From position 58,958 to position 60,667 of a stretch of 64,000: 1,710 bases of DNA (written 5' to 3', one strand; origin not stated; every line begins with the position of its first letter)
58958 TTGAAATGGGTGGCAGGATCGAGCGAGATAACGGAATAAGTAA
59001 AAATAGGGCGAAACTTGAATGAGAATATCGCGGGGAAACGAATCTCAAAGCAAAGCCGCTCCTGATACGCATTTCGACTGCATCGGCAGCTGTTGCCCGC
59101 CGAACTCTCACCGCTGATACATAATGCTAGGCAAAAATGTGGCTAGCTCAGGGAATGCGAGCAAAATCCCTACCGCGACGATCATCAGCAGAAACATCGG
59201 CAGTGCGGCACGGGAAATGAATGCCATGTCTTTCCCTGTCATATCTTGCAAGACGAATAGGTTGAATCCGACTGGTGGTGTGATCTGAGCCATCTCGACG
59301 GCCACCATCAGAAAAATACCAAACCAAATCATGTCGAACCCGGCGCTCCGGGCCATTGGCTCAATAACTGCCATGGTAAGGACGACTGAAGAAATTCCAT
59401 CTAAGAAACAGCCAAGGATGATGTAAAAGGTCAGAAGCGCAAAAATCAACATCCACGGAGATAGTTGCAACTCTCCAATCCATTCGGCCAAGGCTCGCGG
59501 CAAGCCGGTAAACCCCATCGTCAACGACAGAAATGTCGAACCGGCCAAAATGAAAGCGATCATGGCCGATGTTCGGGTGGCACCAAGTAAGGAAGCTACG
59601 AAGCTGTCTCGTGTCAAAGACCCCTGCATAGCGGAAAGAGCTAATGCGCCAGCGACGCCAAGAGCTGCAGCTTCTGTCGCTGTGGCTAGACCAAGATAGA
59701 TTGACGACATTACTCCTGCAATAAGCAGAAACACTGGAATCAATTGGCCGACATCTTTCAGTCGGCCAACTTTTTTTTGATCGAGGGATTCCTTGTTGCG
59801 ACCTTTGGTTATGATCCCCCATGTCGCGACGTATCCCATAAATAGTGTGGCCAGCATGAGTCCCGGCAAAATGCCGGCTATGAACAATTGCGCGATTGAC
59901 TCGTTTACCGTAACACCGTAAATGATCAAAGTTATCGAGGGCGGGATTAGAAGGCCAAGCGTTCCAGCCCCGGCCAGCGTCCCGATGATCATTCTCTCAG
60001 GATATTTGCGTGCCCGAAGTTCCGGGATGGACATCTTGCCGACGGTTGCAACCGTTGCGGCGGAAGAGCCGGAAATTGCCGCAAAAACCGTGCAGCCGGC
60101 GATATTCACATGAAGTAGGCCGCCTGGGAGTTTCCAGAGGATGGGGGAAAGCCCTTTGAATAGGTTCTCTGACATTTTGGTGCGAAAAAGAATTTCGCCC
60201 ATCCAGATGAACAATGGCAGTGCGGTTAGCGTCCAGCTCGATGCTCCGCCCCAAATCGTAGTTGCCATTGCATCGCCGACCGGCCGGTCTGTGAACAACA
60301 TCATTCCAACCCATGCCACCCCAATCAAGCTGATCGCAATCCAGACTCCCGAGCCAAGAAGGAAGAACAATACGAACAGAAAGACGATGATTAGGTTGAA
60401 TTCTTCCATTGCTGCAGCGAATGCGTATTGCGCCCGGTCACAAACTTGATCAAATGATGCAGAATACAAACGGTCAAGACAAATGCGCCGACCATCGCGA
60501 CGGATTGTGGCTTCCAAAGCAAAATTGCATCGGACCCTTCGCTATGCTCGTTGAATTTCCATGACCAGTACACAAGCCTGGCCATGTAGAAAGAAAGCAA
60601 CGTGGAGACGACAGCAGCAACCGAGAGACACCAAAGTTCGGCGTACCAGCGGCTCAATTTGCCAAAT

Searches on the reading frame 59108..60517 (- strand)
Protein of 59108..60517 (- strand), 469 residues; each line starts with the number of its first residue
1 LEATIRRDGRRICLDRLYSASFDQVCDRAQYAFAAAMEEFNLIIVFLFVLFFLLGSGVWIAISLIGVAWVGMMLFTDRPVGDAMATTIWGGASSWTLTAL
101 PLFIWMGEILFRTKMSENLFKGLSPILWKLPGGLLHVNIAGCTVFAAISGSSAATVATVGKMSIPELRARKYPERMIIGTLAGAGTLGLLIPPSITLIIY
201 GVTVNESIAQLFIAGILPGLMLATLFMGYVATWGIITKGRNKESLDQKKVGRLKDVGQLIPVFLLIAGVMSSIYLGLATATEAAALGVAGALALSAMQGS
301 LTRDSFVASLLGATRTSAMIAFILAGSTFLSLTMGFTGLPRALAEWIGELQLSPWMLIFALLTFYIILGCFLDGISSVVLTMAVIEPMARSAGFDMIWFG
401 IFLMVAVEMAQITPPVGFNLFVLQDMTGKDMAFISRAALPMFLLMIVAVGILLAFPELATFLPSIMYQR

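Call 29: search_protein_families(library=ncbifam, proteins=[window:59108-60517:-], max_evalue=0.00001)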
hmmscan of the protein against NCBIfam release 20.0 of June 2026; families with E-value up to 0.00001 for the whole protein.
window:59108-60517:- (469 aa): 3 families
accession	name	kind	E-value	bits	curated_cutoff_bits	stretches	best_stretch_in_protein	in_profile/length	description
TIGR00786.1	dctM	subfamily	5.5e-110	367.9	268.45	1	57-463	1-405/405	TRAP transporter large permease subunit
NF011634.1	PRK15060.1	equivalog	6.3e-40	137.5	800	1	43-459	3-417/425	2,3-diketo-L-gulonate TRAP transporter large permease YiaN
TIGR02123.1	TRAP_fused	subfamily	1.4e-12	47.1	320.65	1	86-444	157-520/615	TRAP transporter fused permease subunit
